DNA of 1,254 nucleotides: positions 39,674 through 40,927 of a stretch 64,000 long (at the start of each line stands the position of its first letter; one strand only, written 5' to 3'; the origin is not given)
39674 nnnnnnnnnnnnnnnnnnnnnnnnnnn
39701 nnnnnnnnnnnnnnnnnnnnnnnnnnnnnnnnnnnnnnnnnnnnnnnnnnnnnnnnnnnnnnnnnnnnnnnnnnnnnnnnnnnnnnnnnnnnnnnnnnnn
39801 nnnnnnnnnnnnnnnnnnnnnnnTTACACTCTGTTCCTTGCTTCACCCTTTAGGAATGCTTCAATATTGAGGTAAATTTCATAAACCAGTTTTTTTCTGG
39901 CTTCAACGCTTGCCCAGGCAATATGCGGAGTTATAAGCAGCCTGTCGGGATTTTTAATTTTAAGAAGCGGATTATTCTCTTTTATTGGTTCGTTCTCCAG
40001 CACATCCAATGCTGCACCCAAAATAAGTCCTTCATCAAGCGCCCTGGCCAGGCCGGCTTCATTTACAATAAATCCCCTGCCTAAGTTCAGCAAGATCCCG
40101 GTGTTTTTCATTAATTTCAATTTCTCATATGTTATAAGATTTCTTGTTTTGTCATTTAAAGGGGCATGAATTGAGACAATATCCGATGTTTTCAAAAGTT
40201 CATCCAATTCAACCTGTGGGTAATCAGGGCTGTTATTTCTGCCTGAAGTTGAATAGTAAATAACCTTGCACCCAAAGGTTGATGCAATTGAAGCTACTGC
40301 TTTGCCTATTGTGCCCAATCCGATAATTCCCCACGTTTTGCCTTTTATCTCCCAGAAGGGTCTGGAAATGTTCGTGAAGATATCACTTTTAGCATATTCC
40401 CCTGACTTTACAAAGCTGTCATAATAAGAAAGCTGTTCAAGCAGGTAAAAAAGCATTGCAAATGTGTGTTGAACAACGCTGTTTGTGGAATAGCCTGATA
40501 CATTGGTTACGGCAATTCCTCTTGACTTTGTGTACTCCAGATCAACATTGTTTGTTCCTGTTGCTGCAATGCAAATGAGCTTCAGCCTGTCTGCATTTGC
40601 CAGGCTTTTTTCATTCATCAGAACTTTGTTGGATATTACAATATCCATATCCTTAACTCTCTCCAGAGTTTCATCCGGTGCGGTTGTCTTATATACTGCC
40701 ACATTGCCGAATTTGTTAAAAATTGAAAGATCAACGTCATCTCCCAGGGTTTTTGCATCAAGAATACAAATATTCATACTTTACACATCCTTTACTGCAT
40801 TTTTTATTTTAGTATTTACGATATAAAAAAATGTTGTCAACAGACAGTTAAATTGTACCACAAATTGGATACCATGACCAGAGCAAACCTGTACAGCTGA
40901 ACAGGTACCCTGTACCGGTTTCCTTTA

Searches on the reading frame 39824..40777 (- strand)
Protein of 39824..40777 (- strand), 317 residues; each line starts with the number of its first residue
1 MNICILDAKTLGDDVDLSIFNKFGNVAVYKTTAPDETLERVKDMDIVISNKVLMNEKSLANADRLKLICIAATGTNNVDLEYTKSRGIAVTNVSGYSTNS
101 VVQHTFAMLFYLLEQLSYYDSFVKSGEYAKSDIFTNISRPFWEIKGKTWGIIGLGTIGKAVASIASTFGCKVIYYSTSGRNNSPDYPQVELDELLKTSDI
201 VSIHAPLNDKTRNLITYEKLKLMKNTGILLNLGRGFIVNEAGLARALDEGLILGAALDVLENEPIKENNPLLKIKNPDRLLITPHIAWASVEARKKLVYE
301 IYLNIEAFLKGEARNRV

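Call 5: search_protein_families(library=pfam, proteins=[window:39824-40777:-], max_evalue=0.01)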
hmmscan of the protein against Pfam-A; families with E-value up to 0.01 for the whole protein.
window:39824-40777:- (317 aa): 4 families
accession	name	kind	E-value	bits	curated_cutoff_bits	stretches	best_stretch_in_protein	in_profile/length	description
PF02826.25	2-Hacid_dh_C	-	3.7e-53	180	25.1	1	106-287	1-178/178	D-isomer specific 2-hydroxyacid dehydrogenase, NAD binding domain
PF00389.36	2-Hacid_dh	-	9.1e-28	97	24.6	1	13-316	8-132/134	D-isomer specific 2-hydroxyacid dehydrogenase, catalytic domain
PF00670.27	AdoHcyase_NAD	-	0.00023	21.8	27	1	144-234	21-111/162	S-adenosyl-L-homocysteine hydrolase, NAD binding domain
PF07991.19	KARI_N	-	0.00082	19.4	20.6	1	144-241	2-102/165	Acetohydroxy acid isomeroreductase, NADPH-binding domain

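Call 6: search_protein_families(library=ncbifam, proteins=[window:39824-40777:-], max_evalue=0.01)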
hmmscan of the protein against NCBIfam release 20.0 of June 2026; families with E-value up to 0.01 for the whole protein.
window:39824-40777:- (317 aa): 22 families
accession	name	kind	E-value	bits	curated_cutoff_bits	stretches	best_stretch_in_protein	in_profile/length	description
NF006263.0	PRK08410.1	equivalog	7.9e-148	491.9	389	1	1-312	1-310/311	D-2-hydroxyacid dehydrogenase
NF005069.0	PRK06487.1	equivalog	1.8e-96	322.9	448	1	5-317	8-319/320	2-hydroxyacid dehydrogenase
NF005387.0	PRK06932.1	equivalog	1.4e-77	260.8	492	1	1-310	2-311/314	2-hydroxyacid dehydrogenase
NF009714.1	PRK13243.1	equivalog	6.2e-66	223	455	1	19-313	18-317/332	glyoxylate reductase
TIGR01327.1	PGDH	equivalog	1.6e-56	192.2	454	1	24-314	21-306/525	phosphoglycerate dehydrogenase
NF008759.0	PRK11790.1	equivalog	1.5e-52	178.7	404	1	23-309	33-317/410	phosphoglycerate dehydrogenase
NF005750.0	PRK07574.1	equivalog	4.8e-39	134.5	329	1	31-308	77-356/386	NAD-dependent formate dehydrogenase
NF000492.1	vanH_gen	exception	7.2e-39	133.7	540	1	53-293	53-295/312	D-lactate dehydrogenase VanH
NF011938.0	PRK15409.1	equivalog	5.8e-37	127.4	492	1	5-313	5-313/324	glyoxylate/hydroxypyruvate reductase GhrB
NF000371.1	vanH_Agroup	exception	1.7e-36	126.1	700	1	64-304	71-311/322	VanH-A/VanH-Pt family D-lactate dehydrogenase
NF041369.1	Dhydh_Halo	equivalog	2e-35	122.5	400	1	39-312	36-298/305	D-2-hydroxyacid dehydrogenase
NF001309.0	PRK00257.1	equivalog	2.8e-35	122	434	2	128-314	98-283/379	4-phosphoerythronate dehydrogenase PdxB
NF000151.1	vanH-Ac1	exception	1.3e-32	113.5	750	1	48-305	90-344/351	D-lactate dehydrogenase VanH-Ac1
NF000112.1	vanH-Amyco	exception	4.2e-32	111.7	625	1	58-310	90-341/348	VanH-AOV family D-lactate dehydrogenase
NF005027.0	PRK06436.1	equivalog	1.7e-30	106.2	261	1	60-316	45-287/303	2-hydroxyacid dehydrogenase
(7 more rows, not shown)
